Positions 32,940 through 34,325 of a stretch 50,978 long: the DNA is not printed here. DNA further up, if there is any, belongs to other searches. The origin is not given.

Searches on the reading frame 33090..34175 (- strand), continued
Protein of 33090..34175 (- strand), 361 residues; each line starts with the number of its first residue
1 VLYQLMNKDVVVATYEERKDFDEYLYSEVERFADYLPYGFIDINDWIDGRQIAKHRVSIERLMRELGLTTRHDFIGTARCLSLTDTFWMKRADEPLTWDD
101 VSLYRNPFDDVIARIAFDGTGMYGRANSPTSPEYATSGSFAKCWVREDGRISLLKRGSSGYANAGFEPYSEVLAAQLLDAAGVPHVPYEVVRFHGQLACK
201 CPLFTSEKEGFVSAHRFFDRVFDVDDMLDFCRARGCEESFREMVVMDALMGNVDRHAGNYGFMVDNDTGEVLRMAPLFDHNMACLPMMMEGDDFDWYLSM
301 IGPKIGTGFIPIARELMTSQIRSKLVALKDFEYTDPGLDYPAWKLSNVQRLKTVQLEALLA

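Call 35: search_solved_structures(query=A2, max_evalue=1, show_alignments=3)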
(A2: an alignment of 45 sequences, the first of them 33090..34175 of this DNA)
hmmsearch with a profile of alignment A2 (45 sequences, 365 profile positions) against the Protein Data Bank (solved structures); distinct sequences matched with E-value up to 1: 12.
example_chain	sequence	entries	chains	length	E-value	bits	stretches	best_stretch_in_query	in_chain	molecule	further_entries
3akj_A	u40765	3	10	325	2.4e-18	69.5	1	156-323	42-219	CtkA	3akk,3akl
1vqz_A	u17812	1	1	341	0.066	15.3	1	277-358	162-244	lipoate-protein ligase, putative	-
8ezr_B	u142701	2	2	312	0.077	15.1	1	221-293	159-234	HipT(Lp)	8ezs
7vkb_A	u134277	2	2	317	0.079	15.1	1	221-293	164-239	HipA_C domain-containing protein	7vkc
4wtv_A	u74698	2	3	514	0.12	14.5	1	235-267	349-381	Phosphatidylinositol 4-kinase type 2-beta,Endolysin,Phosphatidylinositol 4-kinase type 2-b | Phosphatidylinositol 4-kinase type 2-beta,Endolysin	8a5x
9hhm_A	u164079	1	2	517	0.12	14.5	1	235-267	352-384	Phosphatidylinositol 4-kinase type 2-beta,Endolysin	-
6zs9_A5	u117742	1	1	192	0.32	13.1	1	280-357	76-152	Ribosome-recycling factor, mitochondrial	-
6nu2_z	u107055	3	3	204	0.38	12.8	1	280-357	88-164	Ribosome-recycling factor, mitochondrial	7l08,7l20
3jbn_I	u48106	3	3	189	0.39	12.8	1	145-192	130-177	40S ribosomal protein uS7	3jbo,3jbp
3j7a_I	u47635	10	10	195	0.4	12.8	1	145-192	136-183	40S ribosomal protein uS7 | 40S ribosomal protein S5 | 40S ribosomal protein S5, putative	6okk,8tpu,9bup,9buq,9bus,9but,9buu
4hnd_A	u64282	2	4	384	0.6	12.2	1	237-265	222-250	Phosphatidylinositol 4-kinase type 2-alpha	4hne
4pla_A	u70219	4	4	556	0.93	11.6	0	237-265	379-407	Chimera protein of Phosphatidylinositol 4-kinase type 2-alpha and Lysozyme | Phosphatidylinositol 4-kinase type 2-alpha,Lysozyme,Phosphatidylinositol 4-kinase t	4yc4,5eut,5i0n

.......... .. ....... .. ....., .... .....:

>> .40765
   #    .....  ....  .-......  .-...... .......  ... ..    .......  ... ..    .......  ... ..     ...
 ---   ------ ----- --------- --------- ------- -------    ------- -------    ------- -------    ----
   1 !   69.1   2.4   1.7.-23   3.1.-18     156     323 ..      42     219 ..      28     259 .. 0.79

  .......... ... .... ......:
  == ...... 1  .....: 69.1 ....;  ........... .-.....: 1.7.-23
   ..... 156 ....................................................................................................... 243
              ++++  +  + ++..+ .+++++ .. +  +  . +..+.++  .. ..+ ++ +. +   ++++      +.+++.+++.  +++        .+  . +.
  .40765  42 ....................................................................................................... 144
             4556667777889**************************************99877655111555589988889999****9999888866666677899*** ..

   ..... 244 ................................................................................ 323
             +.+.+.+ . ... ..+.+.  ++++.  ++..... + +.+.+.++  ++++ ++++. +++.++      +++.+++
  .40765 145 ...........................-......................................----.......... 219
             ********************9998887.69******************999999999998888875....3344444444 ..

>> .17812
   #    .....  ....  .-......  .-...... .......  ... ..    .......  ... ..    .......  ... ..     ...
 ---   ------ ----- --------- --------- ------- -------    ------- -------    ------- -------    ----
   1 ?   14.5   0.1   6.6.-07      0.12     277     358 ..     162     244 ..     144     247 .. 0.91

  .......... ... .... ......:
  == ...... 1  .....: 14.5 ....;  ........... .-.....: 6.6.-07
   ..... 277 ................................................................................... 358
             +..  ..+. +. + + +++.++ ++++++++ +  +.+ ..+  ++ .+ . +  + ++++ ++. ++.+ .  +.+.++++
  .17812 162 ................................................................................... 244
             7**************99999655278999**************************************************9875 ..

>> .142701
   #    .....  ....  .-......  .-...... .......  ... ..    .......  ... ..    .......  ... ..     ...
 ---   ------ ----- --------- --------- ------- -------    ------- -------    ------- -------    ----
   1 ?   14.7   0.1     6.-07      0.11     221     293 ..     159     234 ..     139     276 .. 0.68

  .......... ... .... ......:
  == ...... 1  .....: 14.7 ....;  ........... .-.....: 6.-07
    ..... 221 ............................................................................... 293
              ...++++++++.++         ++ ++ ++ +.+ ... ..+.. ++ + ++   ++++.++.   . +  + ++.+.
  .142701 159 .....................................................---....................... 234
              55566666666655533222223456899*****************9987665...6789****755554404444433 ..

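Call 46: predict_structure(alignment_id=A2)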
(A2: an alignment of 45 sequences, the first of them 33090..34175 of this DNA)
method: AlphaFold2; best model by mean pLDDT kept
length: 361 residues; sequences in the alignment: 45
mean_pLDDT: 93.3   pTM: 0.90
mean pLDDT of the five models: 93.3, 92.7, 92.6, 92.3, 91.3
residues with pLDDT >= 90: 287; 70-90: 64; 50-70: 9; < 50: 1
segments of 3 or more residues with pLDDT < 50: none
pLDDT, mean of each block of 10 residues (from residue 1): 98 97 94 93 95 85 86 93 97 97 91 81 56 88 93 94 91 98 98 95 98 94 95 98 98 95 97 98 95 95 89 97 98 96 98 98 94
secondary structure, 60 per line:
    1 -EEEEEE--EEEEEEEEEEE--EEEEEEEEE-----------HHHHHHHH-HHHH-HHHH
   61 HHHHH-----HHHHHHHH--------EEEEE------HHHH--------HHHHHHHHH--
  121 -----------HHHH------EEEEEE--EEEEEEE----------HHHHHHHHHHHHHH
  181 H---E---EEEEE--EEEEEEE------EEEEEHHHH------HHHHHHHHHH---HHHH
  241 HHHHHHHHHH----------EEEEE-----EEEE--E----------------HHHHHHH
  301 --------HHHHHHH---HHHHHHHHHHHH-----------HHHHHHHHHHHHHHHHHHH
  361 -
elements in order: E2-7 E10-20 E23-31 H43-50 H52-55 H57-65 H71-78 E87-91 H98-101 H110-118 H132-135 E142-147 E150-156 H167-181 E189-193 E196-202 E209-213 H214-217 H224-233 H237-250 E261-265 E271-274 H294-300 H309-315 H319-330 H342-360

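Call 48: fold_search(model_id=the predicted structure, library=pdb)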
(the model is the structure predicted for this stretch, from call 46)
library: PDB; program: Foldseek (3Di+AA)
matches with E <= 10: 1608; with E <= 0.001: 31
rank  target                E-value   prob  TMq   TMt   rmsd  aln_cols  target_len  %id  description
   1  3akj_A                2.1e-09  1.00  0.44  0.56   5.4       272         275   15  Crystal structure of A Helicobacter pylori proinflammatory kinase CtkA (released 2010-12-01)
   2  3akk_A                8.6e-09  1.00  0.48  0.57   4.8       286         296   15  Crystal structure of A Helicobacter pylori proinflammatory kinase CtkA (released 2010-12-01)
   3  3fbr_A                9.0e-09  1.00  0.67  0.57   5.9       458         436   12  structure of HipA-amppnp-peptide (released 2009-02-10)
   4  3akk_D                1.3e-08  1.00  0.46  0.57   5.5       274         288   16  Crystal structure of A Helicobacter pylori proinflammatory kinase CtkA (released 2010-12-01)
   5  3dnu                  1.5e-08  1.00  0.64  0.58   6.6       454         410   12  structure of MDT protein (released 2009-01-27)
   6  4pu4_B                1.6e-08  1.00  0.55  0.49   8.7       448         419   13  Shewanella oneidensis MR-1 Toxin Antitoxin System HipA, HipB and its operator DNA complex (space group P21) (released 2014-08-06)
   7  3dnt_A                1.7e-08  1.00  0.67  0.59   7.0       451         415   12  structures of MDT proteins (released 2009-01-27)
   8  2wiu_A                1.7e-08  1.00  0.67  0.57   6.1       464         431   12  Mercury-modified bacterial persistence regulator hipBA (released 2009-07-28)
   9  4pu5                  2.0e-08  1.00  0.57  0.48   7.9       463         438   12  Shewanella oneidensis Toxin Antitoxin System Toxin Protein HipA Bound with AMPPNP and Mg (released 2014-08-06)
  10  3dnt_B                2.3e-08  1.00  0.66  0.58   5.6       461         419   11  structures of MDT proteins (released 2009-01-27)
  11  3akl_A                3.6e-08  1.00  0.46  0.57   5.1       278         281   14  Crystal structure of A Helicobacter pylori proinflammatory kinase CtkA (released 2010-12-01)
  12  3akk_B                6.7e-08  1.00  0.46  0.57   5.6       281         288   15  Crystal structure of A Helicobacter pylori proinflammatory kinase CtkA (released 2010-12-01)
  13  3hzi_A                7.9e-08  1.00  0.65  0.57   6.2       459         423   12  Structure of mdt protein (released 2009-07-28)
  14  3dnv_A                7.9e-08  1.00  0.66  0.58   6.3       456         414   11  MDT Protein (released 2009-01-27)
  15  3tpt_A                8.8e-08  1.00  0.66  0.59   7.1       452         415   12  Structure of HipA(D309Q) bound to ADP (released 2012-10-03)
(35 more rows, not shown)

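Call 57: find_encoding_contigs(protein=P0003, flank=5000, max_places=3)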
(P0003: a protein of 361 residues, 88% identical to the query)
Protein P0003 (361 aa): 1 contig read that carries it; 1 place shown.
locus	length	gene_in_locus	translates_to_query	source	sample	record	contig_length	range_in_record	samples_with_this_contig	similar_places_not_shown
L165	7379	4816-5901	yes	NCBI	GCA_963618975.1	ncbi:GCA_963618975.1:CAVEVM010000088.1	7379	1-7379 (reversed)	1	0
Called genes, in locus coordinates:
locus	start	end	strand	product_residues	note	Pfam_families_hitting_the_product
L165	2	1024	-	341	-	?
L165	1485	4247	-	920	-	-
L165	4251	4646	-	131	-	PF06262:Zincin_1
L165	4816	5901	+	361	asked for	PF07804:HipA_C (faint)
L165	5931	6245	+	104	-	-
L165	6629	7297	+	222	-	PF10502:Peptidase_S26, PF00717:Peptidase_S24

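Call 58: find_encoding_contigs(protein=P0006, flank=5000, max_places=3)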
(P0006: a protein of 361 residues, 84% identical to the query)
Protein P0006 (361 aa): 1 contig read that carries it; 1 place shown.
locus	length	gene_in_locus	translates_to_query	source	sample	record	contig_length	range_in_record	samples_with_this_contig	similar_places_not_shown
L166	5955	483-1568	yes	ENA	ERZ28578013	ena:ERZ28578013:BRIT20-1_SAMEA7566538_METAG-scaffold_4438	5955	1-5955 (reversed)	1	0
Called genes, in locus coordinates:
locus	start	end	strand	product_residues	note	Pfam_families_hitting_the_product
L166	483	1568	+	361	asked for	PF07804:HipA_C (faint)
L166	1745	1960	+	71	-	PF12682:Flavodoxin_4 (weak)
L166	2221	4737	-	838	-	PF04205:FMN_bind, PF00890:FAD_binding_2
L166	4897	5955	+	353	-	?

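Call 67: search_dna_similar(query=window:33090-34175:-, collection=phages, mode=protein, max_evalue=0.00001, max_rows=15)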
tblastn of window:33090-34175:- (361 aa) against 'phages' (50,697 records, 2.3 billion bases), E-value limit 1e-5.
Records with a match: 11; places in all: 11; records where one place covers at least 80% of the query: 3.
Best place of each record, by identity: <60% 11.
By first word of the organism name: Bacteriophage 11.
By host as written in the record: - 7; Helicobacter heilmannii 3; Helicobacter heilmannii ASB1.4 1.
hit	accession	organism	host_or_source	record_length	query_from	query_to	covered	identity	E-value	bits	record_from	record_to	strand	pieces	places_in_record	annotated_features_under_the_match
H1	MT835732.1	Bacteriophage sp.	human fecal samples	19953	1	361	100%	39.9%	8e-75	257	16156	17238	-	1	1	record has no annotation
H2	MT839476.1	Bacteriophage sp.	human fecal samples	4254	3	279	77%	45.1%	3e-74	254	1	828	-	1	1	record has no annotation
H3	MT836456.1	Bacteriophage sp.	human fecal samples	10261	42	355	87%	33.2%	2e-48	180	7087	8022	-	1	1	record has no annotation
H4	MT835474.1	Bacteriophage sp.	human fecal samples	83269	46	352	85%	27.9%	1e-19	96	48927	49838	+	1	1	record has no annotation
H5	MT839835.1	Bacteriophage sp.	human fecal samples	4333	1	279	77%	28.1%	3e-23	106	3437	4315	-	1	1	record has no annotation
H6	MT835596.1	Bacteriophage sp.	human fecal samples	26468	43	279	66%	26.4%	9e-24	108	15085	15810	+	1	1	record has no annotation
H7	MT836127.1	Bacteriophage sp.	human fecal samples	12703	136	285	42%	26.9%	7e-9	64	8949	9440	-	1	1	record has no annotation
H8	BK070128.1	Bacteriophage sp.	Helicobacter heilmannii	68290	237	288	14%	38.5%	6e-7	57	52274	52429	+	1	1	hypothetical protein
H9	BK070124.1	Bacteriophage sp.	Helicobacter heilmannii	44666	237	288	14%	38.5%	6e-7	57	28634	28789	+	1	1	hypothetical protein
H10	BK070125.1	Bacteriophage sp.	Helicobacter heilmannii ASB1.4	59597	237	288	14%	38.5%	6e-7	57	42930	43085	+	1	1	hypothetical protein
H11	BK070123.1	Bacteriophage sp.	Helicobacter heilmannii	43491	237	288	14%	36.5%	7e-6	54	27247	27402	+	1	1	hypothetical protein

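Call 68: search_dna_similar(query=window:33090-34175:-, collection=plasmids, mode=protein, max_evalue=0.00001, max_rows=15)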
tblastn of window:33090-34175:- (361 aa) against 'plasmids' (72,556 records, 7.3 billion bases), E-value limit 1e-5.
Records with a match: 24; places in all: 27; records where one place covers at least 80% of the query: 14.
Best place of each record, by identity: <60% 24.
By first word of the organism name: Clostridium 7; Campylobacter 4; Subdoligranulum 3; Helicobacter 3; Vescimonas 1; Clostridiaceae 1; Collinsella 1; Butyrivibrio 1; Selenomonas 1; Pseudobutyrivibrio 1; and 1 more.
By predicted mobility (MOB-suite, as given by PLSDB): non-mobilizable 23; mobilizable 1.
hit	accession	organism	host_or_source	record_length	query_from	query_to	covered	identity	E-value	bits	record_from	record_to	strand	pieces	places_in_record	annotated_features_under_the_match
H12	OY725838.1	Subdoligranulum variabile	-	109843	8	360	98%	37.3%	5e-67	236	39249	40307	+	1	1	record has no annotation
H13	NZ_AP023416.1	Vescimonas fastidiosa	Homo sapiens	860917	46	361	88%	32.3%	2e-39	155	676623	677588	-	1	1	helix-turn-helix domain-containing protein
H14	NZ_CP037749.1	Campylobacter helveticus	-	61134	3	296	81%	33.9%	2e-42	165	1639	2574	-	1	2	HipA domain-containing protein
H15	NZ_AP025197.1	Helicobacter cinaedi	Cricetinae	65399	1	298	83%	32.3%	1e-43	168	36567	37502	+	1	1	transcriptional regulator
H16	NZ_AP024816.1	Helicobacter sp. NHP19-003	Canis lupus familiaris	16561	1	334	93%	28.5%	2e-27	121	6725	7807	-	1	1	hypothetical protein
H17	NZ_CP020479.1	Campylobacter helveticus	cat,cell culture,feces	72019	8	296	80%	31.8%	2e-40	159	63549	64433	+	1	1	HipA domain-containing protein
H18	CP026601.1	Clostridiaceae bacterium 14S0207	Bos taurus,whole organsim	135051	5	295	81%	31.2%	5e-37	149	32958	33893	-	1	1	hypothetical protein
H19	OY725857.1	Subdoligranulum variabile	-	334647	46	361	88%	28.4%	2e-30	129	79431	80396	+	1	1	none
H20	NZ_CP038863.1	Campylobacter jejuni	mouse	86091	46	288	67%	35.6%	8e-48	180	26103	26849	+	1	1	BspA family leucine-rich repeat surface protein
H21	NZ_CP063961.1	Clostridium botulinum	Bovine,feces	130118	3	292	80%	28.8%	4e-34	140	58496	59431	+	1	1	hypothetical protein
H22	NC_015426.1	Clostridium botulinum BKT015925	-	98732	3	292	80%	28.8%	4e-34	140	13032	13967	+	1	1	hypothetical protein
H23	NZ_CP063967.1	Clostridium botulinum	Chicken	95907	3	292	80%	28.5%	3e-33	138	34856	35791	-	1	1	hypothetical protein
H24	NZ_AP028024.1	Helicobacter sp. NHP21005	Felis catus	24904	1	283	78%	28.4%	4e-24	111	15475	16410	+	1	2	hypothetical protein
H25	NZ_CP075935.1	Clostridium perfringens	feces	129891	4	315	86%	25.8%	4e-16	87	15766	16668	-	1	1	hypothetical protein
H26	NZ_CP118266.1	Clostridium perfringens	sheep,fecal sample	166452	4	315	86%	25.8%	4e-16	87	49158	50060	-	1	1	hypothetical protein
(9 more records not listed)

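Call 69: get_annotated_region(hit=H15, flank=4000)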
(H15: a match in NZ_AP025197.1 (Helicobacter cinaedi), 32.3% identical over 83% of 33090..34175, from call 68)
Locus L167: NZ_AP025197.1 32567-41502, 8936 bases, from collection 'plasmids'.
description: Helicobacter cinaedi strain T36 plasmid T36_P1, complete sequence
organism: Helicobacter cinaedi (NCBI taxid 213)
taxonomy: Bacteria; Campylobacterota; Epsilonproteobacteria; Campylobacterales; Helicobacteraceae; Helicobacter; Helicobacter cinaedi
host: -; source: Cricetinae; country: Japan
typing (MOB-suite, as given by PLSDB): non-mobilizable
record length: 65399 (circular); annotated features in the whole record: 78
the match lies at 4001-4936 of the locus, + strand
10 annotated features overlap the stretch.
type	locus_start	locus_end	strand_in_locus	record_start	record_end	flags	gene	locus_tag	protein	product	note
CDS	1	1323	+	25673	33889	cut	-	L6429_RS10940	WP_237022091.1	SNF2-related protein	-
CDS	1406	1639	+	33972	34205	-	-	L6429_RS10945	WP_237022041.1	AbrB/MazE/SpoVT family DNA-binding domain-containing protein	-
CDS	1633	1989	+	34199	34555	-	-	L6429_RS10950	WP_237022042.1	type II toxin-antitoxin system PemK/MazF family toxin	-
CDS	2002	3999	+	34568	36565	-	-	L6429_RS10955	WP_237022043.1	hypothetical protein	-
CDS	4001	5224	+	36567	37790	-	-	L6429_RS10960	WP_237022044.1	transcriptional regulator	-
CDS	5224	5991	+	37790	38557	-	-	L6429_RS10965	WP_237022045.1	Fic family protein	-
CDS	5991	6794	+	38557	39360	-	-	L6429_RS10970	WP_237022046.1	hypothetical protein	-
CDS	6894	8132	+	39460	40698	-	-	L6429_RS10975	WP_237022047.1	hypothetical protein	-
CDS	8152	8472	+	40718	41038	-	-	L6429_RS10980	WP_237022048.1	hypothetical protein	-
CDS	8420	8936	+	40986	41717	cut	-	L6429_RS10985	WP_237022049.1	BspA family leucine-rich repeat surface protein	-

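Call 70: get_annotated_region(hit=H13, flank=4000)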
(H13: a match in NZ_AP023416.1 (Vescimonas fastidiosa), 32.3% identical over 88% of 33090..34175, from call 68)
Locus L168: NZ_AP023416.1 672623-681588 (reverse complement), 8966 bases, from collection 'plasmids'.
description: Vescimonas fastidiosa strain MM35 plasmid pMM35_01
organism: Vescimonas fastidiosa (NCBI taxid 2714353)
taxonomy: Bacteria; Bacillota; Clostridia; Eubacteriales; Oscillospiraceae; Vescimonas; Vescimonas fastidiosa
host: -; source: Homo sapiens; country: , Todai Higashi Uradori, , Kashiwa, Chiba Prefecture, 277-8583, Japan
typing (MOB-suite, as given by PLSDB): non-mobilizable
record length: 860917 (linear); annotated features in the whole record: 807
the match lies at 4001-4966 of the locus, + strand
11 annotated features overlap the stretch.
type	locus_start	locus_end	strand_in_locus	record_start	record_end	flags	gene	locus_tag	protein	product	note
CDS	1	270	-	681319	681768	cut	-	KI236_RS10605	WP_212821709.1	nucleoside deaminase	-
CDS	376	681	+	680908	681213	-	-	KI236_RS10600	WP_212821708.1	DUF2508 family protein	-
CDS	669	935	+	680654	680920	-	-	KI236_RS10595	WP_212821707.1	pro-sigmaK processing inhibitor BofA family protein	-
CDS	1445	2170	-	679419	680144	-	-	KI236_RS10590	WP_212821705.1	ATP-binding protein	-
CDS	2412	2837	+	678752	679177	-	rplM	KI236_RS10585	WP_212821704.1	50S ribosomal protein L13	GO:0006412 - translation [Evidence IEA]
CDS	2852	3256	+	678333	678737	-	rpsI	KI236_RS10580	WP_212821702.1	30S ribosomal protein S9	GO:0006412 - translation [Evidence IEA]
CDS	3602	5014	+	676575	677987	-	-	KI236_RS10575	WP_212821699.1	helix-turn-helix domain-containing protein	-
CDS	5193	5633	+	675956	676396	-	-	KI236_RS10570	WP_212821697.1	LytTR family DNA-binding domain-containing protein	-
CDS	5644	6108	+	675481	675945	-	-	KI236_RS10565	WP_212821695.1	DUF3021 domain-containing protein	-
CDS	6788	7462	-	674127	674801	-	-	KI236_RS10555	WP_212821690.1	P-II family nitrogen regulator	-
CDS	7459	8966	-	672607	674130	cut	-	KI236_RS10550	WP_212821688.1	DUF1538 domain-containing protein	-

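Call 71: get_annotated_region(hit=H14, flank=4000)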
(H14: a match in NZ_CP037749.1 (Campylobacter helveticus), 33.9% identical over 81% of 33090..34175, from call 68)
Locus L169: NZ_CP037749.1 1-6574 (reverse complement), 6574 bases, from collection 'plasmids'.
description: Campylobacter helveticus strain 2013D-9613 plasmid unnamed1
organism: Campylobacter helveticus (NCBI taxid 28898)
taxonomy: Bacteria; Campylobacterota; Epsilonproteobacteria; Campylobacterales; Campylobacteraceae; Campylobacter; Campylobacter helveticus
host: -; source: -; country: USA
typing (MOB-suite, as given by PLSDB): non-mobilizable
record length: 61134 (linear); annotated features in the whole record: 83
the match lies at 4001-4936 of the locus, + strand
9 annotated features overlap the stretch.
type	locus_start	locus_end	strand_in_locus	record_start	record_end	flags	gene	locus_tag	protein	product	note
CDS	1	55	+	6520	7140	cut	-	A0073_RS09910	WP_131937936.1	hypothetical protein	-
CDS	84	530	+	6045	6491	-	-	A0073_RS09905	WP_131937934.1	hypothetical protein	-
CDS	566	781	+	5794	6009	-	-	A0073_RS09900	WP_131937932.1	hypothetical protein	-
CDS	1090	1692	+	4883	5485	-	-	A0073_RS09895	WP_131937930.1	thermonuclease family protein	-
CDS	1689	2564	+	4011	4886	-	-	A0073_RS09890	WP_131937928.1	hypothetical protein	-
CDS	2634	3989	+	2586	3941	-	-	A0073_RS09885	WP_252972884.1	transcriptional regulator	-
CDS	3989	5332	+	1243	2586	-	-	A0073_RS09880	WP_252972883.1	HipA domain-containing protein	-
CDS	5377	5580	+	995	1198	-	-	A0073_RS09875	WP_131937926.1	hypothetical protein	-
CDS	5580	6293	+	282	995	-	-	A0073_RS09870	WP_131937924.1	zeta toxin family protein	-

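Call 81: search_protein_families(library=phrogs, proteins=[window:33090-34175:-], max_evalue=0.001)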
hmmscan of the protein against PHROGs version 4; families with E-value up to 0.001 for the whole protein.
window:33090-34175:- (361 aa): 1 family
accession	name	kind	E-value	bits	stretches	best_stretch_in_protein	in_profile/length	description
phrog_8728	-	unknown function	1.7e-09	38.1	1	237-293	150-204/307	-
